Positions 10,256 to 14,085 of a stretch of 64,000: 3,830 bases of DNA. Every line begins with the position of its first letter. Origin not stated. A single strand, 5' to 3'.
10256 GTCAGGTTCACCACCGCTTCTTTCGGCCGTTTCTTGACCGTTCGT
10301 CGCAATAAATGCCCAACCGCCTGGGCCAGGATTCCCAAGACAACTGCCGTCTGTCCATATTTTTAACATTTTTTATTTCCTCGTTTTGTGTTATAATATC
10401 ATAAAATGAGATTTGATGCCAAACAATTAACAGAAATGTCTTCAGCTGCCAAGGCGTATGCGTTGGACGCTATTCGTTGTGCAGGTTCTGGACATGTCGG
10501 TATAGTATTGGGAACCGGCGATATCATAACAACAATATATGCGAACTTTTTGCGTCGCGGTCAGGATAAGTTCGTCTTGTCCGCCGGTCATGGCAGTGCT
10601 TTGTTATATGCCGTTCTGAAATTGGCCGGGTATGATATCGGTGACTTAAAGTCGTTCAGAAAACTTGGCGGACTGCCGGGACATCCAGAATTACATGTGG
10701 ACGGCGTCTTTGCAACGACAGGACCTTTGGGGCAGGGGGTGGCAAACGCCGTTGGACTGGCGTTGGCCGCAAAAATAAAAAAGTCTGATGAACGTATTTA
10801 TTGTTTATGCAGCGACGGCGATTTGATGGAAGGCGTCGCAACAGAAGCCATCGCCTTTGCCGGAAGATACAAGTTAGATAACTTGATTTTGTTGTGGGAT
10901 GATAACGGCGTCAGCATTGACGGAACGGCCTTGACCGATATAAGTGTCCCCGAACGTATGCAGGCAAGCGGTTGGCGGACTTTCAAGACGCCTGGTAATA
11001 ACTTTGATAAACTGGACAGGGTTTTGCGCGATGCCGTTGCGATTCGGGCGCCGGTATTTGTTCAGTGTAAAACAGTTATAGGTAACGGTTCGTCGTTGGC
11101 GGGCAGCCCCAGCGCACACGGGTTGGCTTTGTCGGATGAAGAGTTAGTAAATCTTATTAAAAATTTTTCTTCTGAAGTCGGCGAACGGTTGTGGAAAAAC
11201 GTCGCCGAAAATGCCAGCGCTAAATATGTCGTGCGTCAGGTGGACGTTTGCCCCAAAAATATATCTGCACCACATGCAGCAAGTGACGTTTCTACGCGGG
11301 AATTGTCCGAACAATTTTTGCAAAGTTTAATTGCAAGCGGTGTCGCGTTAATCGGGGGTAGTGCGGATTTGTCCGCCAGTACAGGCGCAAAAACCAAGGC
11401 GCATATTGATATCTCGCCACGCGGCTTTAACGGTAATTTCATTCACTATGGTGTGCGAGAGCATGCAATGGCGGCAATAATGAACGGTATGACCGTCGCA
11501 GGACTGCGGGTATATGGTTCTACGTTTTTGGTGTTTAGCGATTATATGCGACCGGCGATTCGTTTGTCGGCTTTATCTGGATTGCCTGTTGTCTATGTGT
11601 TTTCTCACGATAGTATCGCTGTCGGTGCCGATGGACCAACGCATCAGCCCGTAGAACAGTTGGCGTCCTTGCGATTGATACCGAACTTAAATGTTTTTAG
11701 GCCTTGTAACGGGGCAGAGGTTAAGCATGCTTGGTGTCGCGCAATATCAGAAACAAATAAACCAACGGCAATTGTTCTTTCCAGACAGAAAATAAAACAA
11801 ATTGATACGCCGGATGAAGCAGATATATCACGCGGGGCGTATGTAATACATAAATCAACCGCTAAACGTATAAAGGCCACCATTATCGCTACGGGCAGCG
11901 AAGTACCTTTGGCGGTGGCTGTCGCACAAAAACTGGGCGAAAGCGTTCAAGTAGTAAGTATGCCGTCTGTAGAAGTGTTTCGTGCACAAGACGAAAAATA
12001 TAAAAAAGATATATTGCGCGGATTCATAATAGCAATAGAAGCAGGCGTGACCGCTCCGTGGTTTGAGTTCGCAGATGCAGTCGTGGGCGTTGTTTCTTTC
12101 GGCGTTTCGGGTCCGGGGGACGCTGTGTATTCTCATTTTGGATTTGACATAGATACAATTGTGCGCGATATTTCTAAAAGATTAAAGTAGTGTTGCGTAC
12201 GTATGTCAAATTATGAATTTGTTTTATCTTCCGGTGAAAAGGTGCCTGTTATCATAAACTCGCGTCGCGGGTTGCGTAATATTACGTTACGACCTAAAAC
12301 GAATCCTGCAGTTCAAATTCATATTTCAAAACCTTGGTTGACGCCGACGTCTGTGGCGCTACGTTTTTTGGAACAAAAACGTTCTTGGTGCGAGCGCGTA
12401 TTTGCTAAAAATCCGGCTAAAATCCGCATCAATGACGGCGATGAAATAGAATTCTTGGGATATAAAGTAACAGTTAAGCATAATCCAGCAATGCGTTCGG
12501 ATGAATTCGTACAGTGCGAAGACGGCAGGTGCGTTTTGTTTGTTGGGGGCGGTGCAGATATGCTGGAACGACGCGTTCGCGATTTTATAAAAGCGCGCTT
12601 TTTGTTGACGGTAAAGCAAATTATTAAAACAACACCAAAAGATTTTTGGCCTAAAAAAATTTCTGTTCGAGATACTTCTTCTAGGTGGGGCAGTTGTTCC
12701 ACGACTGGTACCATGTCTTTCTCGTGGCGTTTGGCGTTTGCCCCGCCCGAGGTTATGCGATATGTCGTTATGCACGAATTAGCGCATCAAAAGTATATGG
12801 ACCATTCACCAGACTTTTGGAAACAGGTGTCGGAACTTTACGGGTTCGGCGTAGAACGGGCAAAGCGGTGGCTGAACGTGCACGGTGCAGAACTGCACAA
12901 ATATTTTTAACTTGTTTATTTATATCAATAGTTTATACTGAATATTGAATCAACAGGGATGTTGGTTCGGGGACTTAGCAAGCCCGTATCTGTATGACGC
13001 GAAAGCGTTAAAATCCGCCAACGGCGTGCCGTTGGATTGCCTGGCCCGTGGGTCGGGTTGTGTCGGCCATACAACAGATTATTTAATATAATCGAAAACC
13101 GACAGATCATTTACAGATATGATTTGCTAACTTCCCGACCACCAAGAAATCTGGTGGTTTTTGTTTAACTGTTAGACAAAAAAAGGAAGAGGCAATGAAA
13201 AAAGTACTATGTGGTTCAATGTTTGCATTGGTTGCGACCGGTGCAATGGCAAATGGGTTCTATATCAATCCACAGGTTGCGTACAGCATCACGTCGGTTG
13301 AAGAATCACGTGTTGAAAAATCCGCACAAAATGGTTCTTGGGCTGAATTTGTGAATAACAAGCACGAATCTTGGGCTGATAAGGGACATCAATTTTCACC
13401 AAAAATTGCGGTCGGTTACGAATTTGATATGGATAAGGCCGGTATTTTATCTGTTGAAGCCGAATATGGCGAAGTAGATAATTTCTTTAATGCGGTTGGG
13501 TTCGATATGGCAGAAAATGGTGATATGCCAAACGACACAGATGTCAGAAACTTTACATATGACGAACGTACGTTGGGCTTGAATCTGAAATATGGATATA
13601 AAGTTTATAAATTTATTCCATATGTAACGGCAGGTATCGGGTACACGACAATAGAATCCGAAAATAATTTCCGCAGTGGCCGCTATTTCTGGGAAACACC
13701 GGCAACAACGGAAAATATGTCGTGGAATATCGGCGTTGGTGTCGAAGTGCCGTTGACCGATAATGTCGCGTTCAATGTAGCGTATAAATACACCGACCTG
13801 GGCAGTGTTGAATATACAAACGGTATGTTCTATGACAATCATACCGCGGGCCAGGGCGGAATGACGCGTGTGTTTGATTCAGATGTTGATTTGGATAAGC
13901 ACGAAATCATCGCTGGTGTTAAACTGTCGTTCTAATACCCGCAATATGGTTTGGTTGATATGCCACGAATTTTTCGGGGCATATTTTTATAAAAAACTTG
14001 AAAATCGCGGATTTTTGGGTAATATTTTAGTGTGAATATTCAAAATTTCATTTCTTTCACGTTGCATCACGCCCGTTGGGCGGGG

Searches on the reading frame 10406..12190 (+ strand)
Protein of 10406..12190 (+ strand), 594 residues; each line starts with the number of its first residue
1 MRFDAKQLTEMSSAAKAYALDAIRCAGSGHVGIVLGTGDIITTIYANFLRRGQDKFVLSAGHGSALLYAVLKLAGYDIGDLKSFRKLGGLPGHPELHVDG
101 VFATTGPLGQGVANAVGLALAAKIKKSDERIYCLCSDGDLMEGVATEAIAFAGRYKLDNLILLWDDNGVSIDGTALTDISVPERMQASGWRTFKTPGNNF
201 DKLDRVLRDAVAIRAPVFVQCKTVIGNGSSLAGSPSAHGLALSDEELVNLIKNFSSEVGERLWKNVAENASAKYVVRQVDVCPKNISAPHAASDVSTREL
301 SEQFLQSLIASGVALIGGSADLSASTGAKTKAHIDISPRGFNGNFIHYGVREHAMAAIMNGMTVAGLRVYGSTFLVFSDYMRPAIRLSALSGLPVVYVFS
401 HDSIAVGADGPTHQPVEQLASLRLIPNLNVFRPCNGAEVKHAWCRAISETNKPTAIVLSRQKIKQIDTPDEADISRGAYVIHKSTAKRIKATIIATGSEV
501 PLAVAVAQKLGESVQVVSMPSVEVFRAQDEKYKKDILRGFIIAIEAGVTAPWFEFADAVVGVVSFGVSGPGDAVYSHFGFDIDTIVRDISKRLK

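Call 13: search_protein_families(library=pfam, proteins=[window:10406-12190:+], max_evalue=0.001)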
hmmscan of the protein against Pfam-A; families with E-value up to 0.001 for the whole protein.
window:10406-12190:+ (594 aa): 7 families
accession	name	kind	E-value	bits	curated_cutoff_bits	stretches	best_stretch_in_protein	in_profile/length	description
PF00456.26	Transketolase_N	-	1.4e-62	212.1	22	1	11-254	5-275/334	Transketolase, thiamine diphosphate binding domain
PF02779.29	Transket_pyr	-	1e-52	178.7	27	1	295-463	3-172/174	Transketolase, pyrimidine binding domain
PF22613.1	Transketolase_C_1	-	1.1e-27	96.9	27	1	477-581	1-113/113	Transketolase-like TK C-terminal domain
PF13292.11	DXP_synthase_N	-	3.8e-13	49.8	21.2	1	3-172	13-176/274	1-deoxy-D-xylulose-5-phosphate synthase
PF02780.25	Transketolase_C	-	4.3e-06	27.1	25.9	1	490-583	11-122/124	Transketolase, C-terminal domain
PF02775.26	TPP_enzyme_C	-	1e-05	25.8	21.9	1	104-170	26-86/151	Thiamine pyrophosphate enzyme, C-terminal TPP binding domain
PF00676.26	E1_dh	-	0.00069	19.1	22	0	100-167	95-161/300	Dehydrogenase E1 component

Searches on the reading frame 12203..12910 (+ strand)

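Call 13: search_protein_families(library=pfam, proteins=[window:12203-12910:+], max_evalue=0.001)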
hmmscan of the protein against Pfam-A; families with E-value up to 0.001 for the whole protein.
window:12203-12910:+ (235 aa): 2 families
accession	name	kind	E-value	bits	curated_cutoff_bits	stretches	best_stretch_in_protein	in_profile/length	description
PF01863.23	YgjP-like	-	1.2e-35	123.9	26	1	26-226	2-206/207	YgjP-like, metallopeptidase domain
PF08325.16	WLM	-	0.00061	20.4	26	1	179-213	77-111/190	WLM domain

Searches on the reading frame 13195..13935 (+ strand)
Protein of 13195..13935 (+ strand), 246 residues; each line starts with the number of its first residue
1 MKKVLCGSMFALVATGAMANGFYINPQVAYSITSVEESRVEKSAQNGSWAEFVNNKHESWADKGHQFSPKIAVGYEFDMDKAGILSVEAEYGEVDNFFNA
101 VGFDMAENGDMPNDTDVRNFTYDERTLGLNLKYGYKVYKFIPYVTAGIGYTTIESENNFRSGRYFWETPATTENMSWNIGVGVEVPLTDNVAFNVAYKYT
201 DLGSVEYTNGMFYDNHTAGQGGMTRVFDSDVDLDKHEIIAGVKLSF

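Call 13: search_protein_families(library=pfam, proteins=[window:13195-13935:+], max_evalue=0.001)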
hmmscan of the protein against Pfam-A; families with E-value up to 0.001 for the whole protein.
window:13195-13935:+ (246 aa): 5 families
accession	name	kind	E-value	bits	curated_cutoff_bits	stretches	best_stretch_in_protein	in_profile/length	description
PF13505.12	OMP_b-brl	-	7.7e-13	49.4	28.7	1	10-221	9-158/175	Outer membrane protein beta-barrel domain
PF03797.25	Autotransporter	-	1.2e-05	25.6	26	1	10-197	69-254/255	Autotransporter beta-domain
PF02462.21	Opacity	-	6.6e-05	23.4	21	1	94-209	20-112/126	Opacity family porin protein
PF01389.23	OmpA_membrane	-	7.8e-05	22.9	21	1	101-203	53-153/180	OmpA-like transmembrane domain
PF03922.20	OmpW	-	0.00049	20.5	24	0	136-204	96-165/195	OmpW family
